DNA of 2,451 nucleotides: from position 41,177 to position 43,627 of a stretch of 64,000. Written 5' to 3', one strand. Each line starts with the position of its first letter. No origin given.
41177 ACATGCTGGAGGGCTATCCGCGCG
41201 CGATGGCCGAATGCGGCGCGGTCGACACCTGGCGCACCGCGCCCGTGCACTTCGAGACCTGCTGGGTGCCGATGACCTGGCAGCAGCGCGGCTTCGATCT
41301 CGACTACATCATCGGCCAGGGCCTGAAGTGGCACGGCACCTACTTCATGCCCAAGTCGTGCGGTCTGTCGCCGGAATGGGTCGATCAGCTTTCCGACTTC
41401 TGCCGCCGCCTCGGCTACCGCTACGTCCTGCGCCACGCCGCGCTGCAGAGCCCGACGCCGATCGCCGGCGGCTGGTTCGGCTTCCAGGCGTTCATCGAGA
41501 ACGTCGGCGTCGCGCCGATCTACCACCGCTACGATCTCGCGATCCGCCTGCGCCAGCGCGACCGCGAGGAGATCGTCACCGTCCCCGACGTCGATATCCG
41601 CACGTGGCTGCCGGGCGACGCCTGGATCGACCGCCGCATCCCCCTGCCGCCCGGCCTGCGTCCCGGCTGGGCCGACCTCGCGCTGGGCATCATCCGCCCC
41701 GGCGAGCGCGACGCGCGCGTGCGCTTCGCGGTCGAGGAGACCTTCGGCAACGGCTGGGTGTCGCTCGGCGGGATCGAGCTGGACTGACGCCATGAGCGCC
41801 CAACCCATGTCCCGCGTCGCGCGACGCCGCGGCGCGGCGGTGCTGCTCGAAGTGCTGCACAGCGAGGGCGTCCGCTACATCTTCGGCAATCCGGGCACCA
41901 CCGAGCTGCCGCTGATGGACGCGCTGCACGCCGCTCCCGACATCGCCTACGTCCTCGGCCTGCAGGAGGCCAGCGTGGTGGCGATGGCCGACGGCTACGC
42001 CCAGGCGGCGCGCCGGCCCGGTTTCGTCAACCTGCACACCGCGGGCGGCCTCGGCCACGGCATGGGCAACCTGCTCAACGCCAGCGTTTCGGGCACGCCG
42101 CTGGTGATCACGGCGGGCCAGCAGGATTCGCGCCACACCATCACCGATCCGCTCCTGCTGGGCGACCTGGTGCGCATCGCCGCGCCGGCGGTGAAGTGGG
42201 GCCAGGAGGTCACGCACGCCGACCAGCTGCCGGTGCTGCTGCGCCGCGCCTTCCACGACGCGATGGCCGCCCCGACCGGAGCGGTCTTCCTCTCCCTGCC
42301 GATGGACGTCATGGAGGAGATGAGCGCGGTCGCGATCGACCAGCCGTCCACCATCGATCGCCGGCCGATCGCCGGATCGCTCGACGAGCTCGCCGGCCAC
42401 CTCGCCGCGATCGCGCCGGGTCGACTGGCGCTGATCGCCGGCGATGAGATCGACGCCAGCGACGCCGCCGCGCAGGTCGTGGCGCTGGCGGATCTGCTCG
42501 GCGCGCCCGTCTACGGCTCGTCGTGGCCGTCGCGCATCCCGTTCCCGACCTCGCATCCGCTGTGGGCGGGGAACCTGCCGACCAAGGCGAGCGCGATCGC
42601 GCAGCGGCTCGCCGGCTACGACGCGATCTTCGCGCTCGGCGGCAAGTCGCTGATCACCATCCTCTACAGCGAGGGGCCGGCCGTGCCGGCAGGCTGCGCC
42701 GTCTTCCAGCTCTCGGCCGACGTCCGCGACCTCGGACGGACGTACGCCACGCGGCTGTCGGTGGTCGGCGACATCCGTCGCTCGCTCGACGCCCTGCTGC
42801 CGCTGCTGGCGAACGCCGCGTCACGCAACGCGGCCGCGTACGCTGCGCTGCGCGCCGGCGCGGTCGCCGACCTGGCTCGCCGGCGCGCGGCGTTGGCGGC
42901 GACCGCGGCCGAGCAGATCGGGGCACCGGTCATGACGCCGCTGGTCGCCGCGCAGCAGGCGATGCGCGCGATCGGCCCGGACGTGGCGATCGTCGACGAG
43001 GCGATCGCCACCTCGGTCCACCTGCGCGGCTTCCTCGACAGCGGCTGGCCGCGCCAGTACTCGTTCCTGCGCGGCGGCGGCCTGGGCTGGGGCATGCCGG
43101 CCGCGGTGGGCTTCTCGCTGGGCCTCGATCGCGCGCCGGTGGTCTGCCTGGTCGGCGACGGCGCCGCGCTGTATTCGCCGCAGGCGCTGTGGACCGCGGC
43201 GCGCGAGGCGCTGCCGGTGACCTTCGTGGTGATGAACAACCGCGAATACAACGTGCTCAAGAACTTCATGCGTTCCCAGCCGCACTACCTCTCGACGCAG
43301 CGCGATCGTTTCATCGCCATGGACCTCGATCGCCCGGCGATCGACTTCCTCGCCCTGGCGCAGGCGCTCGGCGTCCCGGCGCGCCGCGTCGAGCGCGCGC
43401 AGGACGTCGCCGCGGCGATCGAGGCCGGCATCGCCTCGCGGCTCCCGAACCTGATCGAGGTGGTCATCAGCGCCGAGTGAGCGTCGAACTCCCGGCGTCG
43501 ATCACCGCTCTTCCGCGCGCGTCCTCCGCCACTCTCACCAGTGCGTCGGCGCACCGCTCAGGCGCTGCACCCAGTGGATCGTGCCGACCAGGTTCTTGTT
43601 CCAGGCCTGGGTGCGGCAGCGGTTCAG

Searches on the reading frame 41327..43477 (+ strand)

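Call 75: search_protein_families(library=pfam, proteins=[window:41327-43477:+], max_evalue=0.00001)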
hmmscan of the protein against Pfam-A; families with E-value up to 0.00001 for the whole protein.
window:41327-43477:+ (717 aa): 3 families
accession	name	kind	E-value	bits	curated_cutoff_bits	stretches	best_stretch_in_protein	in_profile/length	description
PF02776.23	TPP_enzyme_N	-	5.4e-27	94.4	26.8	1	168-270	2-104/119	Thiamine pyrophosphate enzyme, N-terminal TPP binding domain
PF02775.26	TPP_enzyme_C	-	5.5e-27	94.9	21.9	1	584-712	28-151/151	Thiamine pyrophosphate enzyme, C-terminal TPP binding domain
PF00205.28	TPP_enzyme_M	-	1.8e-14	54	30.4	1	366-490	13-137/137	Thiamine pyrophosphate enzyme, central domain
